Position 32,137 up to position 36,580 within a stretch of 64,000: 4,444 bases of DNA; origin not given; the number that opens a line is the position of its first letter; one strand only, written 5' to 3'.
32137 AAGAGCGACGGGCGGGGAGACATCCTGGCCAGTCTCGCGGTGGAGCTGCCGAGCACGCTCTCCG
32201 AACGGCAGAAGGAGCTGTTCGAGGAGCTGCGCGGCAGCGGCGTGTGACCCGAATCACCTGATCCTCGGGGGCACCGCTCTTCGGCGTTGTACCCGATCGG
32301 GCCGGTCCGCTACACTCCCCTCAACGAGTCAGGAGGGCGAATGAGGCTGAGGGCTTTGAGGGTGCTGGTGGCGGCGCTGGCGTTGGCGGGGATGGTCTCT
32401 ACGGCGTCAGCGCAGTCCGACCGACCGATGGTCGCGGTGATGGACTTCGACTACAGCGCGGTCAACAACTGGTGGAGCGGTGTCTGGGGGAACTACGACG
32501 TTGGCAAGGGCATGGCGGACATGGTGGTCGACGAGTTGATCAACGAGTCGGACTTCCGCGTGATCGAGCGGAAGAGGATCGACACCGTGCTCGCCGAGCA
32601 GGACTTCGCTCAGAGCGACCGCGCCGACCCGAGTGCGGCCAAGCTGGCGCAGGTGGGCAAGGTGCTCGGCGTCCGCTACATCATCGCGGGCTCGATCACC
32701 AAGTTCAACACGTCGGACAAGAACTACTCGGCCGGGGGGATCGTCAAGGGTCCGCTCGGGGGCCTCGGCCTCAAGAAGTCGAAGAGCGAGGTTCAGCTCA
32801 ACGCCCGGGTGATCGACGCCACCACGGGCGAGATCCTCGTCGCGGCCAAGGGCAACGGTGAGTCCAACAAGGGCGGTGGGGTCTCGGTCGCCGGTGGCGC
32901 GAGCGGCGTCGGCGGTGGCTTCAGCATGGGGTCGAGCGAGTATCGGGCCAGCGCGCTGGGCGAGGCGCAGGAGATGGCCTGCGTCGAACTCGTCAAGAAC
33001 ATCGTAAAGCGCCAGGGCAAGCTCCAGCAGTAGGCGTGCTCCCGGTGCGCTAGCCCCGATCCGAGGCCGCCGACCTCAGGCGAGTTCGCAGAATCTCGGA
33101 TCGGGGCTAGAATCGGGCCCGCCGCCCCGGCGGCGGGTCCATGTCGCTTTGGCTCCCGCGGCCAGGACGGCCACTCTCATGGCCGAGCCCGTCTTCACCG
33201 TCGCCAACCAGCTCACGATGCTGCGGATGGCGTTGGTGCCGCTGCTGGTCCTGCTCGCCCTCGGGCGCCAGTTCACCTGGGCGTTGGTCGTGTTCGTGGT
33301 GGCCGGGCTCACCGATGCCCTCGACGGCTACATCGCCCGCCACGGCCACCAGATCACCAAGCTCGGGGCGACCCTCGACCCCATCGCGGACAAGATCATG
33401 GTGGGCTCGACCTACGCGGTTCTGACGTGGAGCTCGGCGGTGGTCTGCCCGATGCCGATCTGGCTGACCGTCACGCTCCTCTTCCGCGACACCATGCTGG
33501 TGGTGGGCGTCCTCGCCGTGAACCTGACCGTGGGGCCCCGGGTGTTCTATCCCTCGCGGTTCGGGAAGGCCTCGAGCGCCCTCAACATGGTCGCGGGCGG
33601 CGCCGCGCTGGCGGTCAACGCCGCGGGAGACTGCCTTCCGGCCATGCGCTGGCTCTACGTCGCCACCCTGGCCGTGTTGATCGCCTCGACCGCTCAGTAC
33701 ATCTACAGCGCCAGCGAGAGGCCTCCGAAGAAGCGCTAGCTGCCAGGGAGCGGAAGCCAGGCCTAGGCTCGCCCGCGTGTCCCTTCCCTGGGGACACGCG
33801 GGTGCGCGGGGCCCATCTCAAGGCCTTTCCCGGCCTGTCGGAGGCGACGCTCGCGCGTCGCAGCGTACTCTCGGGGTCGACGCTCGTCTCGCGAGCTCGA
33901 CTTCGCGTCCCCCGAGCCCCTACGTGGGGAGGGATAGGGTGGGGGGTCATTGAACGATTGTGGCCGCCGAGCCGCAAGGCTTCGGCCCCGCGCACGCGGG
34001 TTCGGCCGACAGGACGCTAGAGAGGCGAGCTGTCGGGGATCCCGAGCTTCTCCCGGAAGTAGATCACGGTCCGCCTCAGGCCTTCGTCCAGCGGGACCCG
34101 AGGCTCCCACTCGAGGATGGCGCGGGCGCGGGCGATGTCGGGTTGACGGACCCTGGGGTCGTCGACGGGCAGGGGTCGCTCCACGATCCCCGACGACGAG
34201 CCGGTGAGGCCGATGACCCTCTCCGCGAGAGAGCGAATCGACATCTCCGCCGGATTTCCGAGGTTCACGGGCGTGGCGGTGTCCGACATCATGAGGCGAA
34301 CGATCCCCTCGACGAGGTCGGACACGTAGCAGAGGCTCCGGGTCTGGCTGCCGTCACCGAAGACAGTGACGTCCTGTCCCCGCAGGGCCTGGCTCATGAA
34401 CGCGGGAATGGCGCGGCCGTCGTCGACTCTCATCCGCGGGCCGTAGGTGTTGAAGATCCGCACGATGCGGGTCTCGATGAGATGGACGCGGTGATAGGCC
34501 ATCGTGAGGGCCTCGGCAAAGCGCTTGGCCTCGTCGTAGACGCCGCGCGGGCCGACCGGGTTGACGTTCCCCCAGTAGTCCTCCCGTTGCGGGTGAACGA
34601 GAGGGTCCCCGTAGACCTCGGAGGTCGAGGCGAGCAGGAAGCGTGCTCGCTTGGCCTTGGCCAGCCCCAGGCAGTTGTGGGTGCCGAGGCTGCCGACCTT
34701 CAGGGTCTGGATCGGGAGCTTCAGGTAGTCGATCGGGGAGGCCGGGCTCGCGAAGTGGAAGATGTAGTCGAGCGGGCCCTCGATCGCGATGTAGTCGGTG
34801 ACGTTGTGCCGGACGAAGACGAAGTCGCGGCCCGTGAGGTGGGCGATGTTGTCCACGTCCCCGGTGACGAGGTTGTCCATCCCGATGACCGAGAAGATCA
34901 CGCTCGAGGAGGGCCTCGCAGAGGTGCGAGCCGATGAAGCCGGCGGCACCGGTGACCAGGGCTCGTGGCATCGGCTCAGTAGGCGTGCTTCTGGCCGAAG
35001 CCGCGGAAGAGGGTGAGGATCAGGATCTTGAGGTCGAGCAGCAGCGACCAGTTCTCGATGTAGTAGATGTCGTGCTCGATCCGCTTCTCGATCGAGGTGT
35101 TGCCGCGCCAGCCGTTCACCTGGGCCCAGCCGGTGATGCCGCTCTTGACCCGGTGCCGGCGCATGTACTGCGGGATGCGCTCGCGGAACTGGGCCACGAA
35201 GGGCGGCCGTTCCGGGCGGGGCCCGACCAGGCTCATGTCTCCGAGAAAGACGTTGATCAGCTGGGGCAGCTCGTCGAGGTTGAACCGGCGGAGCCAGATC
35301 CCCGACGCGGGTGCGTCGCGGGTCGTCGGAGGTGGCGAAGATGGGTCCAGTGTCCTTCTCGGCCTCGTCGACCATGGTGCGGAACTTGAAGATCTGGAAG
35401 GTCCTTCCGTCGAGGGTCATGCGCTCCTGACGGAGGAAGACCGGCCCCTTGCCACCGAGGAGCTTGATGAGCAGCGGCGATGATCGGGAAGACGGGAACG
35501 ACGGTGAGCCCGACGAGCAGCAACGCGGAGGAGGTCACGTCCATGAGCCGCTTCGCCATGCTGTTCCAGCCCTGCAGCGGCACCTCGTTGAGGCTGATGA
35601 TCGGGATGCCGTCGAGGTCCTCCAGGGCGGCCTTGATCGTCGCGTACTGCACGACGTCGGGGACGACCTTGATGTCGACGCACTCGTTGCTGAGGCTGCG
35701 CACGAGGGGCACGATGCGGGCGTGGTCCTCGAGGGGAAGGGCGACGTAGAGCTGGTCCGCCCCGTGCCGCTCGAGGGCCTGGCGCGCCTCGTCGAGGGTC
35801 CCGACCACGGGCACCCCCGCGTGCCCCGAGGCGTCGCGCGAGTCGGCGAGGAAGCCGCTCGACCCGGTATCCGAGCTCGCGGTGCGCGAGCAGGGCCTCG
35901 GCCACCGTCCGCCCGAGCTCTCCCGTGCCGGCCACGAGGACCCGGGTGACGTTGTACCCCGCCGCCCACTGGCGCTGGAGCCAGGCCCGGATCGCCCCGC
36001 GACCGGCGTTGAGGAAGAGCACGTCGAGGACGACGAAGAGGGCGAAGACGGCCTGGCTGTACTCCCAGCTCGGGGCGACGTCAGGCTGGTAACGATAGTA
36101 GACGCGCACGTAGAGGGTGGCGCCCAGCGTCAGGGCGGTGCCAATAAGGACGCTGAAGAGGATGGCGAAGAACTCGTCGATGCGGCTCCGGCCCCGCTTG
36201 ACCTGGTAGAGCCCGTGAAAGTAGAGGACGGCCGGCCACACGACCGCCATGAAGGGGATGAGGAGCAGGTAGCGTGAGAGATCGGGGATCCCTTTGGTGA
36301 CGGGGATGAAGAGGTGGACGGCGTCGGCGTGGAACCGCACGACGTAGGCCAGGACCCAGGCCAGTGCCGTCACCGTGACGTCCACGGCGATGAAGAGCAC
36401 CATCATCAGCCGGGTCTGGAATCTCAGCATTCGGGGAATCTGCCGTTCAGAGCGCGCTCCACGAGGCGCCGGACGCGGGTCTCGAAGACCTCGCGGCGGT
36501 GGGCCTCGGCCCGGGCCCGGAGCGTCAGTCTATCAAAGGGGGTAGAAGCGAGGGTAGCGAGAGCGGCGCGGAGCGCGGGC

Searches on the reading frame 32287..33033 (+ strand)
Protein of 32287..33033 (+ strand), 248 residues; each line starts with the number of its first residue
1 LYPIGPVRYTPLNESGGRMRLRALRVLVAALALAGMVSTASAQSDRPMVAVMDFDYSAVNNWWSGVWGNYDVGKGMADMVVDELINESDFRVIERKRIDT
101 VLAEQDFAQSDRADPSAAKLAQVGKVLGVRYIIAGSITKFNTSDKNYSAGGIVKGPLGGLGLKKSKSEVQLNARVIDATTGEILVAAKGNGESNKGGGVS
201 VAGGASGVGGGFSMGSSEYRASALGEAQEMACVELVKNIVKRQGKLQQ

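Call 26: search_protein_families(library=pfam, proteins=[window:32287-33033:+], max_evalue=0.001)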
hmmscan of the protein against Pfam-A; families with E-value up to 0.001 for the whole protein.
window:32287-33033:+ (248 aa): 2 families
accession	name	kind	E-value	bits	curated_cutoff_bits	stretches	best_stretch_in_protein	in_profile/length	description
PF03783.19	CsgG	-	3.5e-30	105.3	20.8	1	41-241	4-199/210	Curli production assembly/transport component CsgG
PF16539.10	FlgT_M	-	2.7e-07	31.3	31.2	1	70-186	31-139/158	Flagellar assembly protein T, middle domain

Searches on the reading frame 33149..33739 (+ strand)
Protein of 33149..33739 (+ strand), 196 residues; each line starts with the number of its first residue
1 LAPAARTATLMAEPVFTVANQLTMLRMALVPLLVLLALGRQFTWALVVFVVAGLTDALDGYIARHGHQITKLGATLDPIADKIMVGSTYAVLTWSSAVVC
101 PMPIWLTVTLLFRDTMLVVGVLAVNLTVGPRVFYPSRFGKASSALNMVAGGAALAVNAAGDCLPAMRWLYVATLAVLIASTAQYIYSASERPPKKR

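Call 25: search_protein_families(library=pfam, proteins=[window:33149-33739:+], max_evalue=0.001)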
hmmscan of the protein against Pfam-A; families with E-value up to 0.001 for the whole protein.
window:33149-33739:+ (196 aa): 1 family
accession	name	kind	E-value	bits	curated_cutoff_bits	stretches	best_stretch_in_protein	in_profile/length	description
PF01066.26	CDP-OH_P_transf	-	5e-31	108.6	22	1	16-176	1-149/152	CDP-alcohol phosphatidyltransferase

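Call 82: find_homologous_proteins(query=window:33149-33739:+, max_evalue=1e-75)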
Query window:33149-33739:+ (196 aa): 119 proteins with E <= 1e-75 among 4637 candidates.
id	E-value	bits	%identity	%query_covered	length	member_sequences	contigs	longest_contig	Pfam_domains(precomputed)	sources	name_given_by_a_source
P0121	3.0e-107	374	94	95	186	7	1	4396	PF01066.27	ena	-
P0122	6.7e-107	373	94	94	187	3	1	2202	PF01066.27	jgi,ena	jgi:cardiolipin synthase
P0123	1.4e-105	369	94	94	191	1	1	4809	PF01066.27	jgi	jgi:cardiolipin synthase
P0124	1.9e-105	369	94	94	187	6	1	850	PF01066.27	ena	-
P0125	4.5e-102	358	89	94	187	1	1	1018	PF01066.27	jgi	jgi:cardiolipin synthase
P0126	7.9e-102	357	90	94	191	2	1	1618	PF01066.27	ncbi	-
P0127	1.4e-101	356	90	94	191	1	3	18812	PF01066.27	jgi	jgi:cardiolipin synthase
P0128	5.9e-101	354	89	94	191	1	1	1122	PF01066.27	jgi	jgi:cardiolipin synthase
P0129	9.6e-101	353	87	95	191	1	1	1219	PF01066.27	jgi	-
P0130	2.4e-100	352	87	95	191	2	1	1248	PF01066.27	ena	-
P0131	2.3e-98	346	86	92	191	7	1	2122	PF01066.27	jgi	jgi:cardiolipin synthase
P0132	8.5e-97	340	86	94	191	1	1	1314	PF01066.27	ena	-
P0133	1.7e-96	339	85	94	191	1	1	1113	PF01066.27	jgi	-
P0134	1.8e-96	339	85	94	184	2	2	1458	PF01066.27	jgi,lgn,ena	-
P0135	6.6e-96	338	86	94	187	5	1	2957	PF01066.27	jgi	jgi:cardiolipin synthase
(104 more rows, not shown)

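Call 83: find_encoding_contigs(protein=P0121, flank=2000, max_places=1)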
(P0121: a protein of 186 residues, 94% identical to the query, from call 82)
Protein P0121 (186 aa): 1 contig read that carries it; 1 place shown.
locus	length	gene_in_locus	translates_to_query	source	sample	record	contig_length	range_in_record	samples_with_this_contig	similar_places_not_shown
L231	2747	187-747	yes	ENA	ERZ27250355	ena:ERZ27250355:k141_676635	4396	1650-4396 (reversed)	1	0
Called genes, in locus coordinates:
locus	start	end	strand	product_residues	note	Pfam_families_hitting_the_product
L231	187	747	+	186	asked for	PF01066:CDP-OH_P_transf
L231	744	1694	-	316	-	PF01073:3Beta_HSD (weak), PF01370:Epimerase, PF02719:Polysacc_synt_2 (faint), PF04321:RmlD_sub_bind (faint), PF07993:NAD_binding_4 (faint), PF16363:GDP_Man_Dehyd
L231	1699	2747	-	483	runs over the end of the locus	PF13727:CoA_binding_3, PF02397:Bac_transf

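Call 84: find_encoding_contigs(protein=P0123, flank=2000, max_places=1)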
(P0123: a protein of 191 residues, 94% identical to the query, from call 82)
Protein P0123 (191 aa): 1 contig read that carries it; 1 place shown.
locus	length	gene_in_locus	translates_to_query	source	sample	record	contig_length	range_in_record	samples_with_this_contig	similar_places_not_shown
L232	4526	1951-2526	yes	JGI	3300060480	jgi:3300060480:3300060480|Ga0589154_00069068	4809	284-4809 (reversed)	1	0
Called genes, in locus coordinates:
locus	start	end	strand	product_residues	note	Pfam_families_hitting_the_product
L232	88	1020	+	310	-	PF00226:DnaJ, PF01556:DnaJ_C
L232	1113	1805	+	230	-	PF03783:CsgG, PF16539:FlgT_M (weak)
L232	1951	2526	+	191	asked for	PF01066:CDP-OH_P_transf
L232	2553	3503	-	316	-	PF01073:3Beta_HSD (weak), PF01370:Epimerase, PF02719:Polysacc_synt_2 (faint), PF04321:RmlD_sub_bind (weak), PF07993:NAD_binding_4 (faint), PF16363:GDP_Man_Dehyd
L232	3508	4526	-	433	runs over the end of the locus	?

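Call 85: find_encoding_contigs(protein=P0127, flank=2000, max_places=1)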
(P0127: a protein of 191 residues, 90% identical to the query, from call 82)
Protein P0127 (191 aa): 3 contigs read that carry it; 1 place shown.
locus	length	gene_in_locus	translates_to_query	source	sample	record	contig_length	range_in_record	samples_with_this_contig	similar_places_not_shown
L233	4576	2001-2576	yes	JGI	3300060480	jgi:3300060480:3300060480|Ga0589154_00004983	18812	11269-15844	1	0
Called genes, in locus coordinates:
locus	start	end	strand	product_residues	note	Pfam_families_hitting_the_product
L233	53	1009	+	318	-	PF00226:DnaJ, PF01556:DnaJ_C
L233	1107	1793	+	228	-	PF03783:CsgG, PF16539:FlgT_M, PF13036:LpoB (weak)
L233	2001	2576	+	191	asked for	PF01066:CDP-OH_P_transf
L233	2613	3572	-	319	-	PF01073:3Beta_HSD, PF01370:Epimerase, PF02719:Polysacc_synt_2 (faint), PF04321:RmlD_sub_bind (weak), PF07993:NAD_binding_4 (faint), PF16363:GDP_Man_Dehyd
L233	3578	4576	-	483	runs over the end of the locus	PF13727:CoA_binding_3, PF02397:Bac_transf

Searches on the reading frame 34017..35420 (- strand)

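Call 25: search_protein_families(library=pfam, proteins=[window:34017-35420:-], max_evalue=0.001)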
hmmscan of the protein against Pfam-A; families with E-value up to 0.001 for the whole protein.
window:34017-35420:- (467 aa): 3 families
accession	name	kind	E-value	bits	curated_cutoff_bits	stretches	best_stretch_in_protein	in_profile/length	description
PF16363.11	GDP_Man_Dehyd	-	2.4e-35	123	27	1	188-451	35-332/332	GDP-mannose 4,6 dehydratase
PF01370.27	Epimerase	-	1.6e-33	116.5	20.9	1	204-387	47-239/240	NAD dependent epimerase/dehydratase family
PF02397.22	Bac_transf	-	4.7e-07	30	27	1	2-41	43-81/179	Bacterial sugar transferase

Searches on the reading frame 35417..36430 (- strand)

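Call 26: search_protein_families(library=pfam, proteins=[window:35417-36430:-], max_evalue=0.001)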
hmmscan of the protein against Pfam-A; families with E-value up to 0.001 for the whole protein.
window:35417-36430:- (337 aa): 1 family
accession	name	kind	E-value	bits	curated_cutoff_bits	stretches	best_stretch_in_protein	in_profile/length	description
PF13727.12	CoA_binding_3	-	5.6e-06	26.9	25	1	72-190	3-106/175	CoA-binding domain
